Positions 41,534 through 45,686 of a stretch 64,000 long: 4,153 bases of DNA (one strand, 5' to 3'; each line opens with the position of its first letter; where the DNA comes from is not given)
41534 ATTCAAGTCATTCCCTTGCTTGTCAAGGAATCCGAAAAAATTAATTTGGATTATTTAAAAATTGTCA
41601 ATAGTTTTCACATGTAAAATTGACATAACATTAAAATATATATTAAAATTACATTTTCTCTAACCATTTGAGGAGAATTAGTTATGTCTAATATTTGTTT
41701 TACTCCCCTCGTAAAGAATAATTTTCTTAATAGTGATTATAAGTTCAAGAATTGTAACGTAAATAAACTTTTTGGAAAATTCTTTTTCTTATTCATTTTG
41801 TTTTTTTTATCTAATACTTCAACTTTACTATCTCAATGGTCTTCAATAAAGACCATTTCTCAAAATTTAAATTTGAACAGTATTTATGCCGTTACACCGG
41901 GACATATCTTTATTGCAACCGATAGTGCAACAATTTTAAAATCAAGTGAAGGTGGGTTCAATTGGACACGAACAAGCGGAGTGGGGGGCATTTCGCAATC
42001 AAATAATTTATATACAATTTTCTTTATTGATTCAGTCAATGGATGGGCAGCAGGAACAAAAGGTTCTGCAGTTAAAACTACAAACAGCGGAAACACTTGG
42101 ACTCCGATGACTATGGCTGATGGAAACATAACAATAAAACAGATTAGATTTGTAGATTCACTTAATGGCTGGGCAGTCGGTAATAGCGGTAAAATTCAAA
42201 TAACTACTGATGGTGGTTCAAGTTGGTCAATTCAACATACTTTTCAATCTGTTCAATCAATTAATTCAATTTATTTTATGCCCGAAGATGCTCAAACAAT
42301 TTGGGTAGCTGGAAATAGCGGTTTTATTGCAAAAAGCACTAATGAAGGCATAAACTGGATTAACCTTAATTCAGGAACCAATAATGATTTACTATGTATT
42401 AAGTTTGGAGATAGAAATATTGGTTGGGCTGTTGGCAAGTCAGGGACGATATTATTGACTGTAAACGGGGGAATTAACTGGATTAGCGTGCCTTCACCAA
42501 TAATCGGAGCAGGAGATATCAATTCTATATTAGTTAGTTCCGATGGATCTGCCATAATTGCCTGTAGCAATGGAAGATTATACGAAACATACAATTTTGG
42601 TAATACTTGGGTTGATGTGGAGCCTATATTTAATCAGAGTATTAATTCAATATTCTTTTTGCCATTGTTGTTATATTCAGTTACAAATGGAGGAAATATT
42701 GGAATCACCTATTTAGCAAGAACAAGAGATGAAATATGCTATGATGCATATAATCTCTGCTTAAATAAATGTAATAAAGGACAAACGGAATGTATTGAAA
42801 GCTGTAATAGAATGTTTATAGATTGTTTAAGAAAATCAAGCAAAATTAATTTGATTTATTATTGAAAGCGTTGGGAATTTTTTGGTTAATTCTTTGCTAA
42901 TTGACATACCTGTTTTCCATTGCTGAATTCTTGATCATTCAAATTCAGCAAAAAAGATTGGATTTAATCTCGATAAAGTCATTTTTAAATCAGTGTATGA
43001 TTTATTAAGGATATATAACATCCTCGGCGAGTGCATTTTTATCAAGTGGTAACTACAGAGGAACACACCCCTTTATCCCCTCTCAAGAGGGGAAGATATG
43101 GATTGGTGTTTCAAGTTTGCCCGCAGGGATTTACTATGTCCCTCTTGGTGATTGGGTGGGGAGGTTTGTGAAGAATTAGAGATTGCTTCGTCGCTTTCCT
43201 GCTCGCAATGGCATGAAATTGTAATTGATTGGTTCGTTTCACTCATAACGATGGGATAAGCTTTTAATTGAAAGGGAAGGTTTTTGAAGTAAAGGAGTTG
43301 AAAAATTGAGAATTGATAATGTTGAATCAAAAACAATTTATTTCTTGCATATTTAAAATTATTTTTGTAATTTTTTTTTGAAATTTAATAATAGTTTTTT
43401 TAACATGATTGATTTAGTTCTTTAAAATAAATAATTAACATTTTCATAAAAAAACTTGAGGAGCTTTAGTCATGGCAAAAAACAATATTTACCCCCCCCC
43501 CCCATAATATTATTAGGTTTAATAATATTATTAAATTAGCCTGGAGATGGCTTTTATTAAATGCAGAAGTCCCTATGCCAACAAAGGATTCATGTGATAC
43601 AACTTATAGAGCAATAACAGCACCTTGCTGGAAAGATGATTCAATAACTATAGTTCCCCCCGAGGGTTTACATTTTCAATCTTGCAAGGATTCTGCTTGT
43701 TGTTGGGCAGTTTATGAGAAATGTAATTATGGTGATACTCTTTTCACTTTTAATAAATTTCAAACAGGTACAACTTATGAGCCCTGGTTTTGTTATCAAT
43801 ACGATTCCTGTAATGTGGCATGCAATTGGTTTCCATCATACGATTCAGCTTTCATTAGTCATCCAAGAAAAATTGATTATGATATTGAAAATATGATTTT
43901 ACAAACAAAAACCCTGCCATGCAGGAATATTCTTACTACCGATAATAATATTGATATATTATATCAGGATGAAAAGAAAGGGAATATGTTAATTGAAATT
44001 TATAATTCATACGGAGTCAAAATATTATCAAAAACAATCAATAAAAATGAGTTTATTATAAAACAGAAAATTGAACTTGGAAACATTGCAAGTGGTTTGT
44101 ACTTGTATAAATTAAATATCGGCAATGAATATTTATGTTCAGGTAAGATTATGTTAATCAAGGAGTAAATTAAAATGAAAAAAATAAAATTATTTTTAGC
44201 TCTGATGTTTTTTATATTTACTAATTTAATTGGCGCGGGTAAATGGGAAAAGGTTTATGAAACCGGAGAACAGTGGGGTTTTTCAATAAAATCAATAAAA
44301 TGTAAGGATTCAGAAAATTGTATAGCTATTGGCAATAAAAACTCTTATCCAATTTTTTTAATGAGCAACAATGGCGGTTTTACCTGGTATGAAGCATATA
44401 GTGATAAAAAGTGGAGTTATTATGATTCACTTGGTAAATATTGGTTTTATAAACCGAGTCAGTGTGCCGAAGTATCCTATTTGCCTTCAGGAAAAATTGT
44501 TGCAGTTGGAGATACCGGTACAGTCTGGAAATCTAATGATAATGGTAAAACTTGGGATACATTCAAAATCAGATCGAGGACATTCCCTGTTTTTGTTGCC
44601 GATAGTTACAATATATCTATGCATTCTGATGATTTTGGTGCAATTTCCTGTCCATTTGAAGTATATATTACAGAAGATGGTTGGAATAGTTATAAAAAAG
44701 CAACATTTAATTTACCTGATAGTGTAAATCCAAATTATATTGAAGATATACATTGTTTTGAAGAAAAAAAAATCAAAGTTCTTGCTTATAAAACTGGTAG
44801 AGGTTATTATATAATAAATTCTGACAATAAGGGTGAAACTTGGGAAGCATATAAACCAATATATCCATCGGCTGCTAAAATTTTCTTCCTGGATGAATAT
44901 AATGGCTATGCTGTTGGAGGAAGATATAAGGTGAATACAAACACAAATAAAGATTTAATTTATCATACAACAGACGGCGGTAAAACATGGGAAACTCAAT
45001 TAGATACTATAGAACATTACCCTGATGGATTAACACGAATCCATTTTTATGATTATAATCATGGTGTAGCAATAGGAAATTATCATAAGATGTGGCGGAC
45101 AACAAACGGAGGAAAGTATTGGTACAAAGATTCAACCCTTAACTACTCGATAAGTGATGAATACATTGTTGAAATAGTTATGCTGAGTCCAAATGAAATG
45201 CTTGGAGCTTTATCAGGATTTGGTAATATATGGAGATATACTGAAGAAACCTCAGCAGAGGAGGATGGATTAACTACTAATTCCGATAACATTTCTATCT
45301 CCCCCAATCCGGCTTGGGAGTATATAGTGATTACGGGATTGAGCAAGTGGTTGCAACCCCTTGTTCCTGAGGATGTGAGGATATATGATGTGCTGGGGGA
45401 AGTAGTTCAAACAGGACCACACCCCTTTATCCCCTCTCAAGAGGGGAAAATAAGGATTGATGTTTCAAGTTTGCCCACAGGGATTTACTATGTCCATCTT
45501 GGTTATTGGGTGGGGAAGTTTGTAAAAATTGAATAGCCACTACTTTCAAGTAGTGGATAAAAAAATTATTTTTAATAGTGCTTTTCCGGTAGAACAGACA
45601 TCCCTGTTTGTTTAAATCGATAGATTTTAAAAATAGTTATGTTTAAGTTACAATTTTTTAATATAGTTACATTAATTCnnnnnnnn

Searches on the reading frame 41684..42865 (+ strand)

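Call 67: search_protein_families(library=pfam, proteins=[window:41684-42865:+], max_evalue=0.00001)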
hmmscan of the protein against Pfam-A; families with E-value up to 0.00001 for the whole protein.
window:41684-42865:+ (393 aa): 2 families
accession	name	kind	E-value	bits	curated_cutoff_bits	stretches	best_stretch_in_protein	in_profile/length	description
PF14870.12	PSII_BNR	-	1.1e-22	81.2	27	2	136-346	6-217/303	Photosynthesis system II assembly factor YCF48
PF15902.12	Sortilin-Vps10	-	8.1e-06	25.3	33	0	170-233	2-65/446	Sortilin, neurotensin receptor 3,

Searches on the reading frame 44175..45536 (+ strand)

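Call 67: search_protein_families(library=pfam, proteins=[window:44175-45536:+], max_evalue=0.00001)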
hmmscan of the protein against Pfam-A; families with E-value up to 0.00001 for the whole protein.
window:44175-45536:+ (453 aa): 3 families
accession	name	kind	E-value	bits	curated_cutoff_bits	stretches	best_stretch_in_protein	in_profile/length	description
PF14870.12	PSII_BNR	-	1.2e-09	38.3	27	0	98-132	237-271/303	Photosynthesis system II assembly factor YCF48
PF15902.12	Sortilin-Vps10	-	1.8e-08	34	33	0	116-225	2-111/446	Sortilin, neurotensin receptor 3,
PF18962.6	Por_Secre_tail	-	9.1e-08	32.7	27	1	375-442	1-62/75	Secretion system C-terminal sorting domain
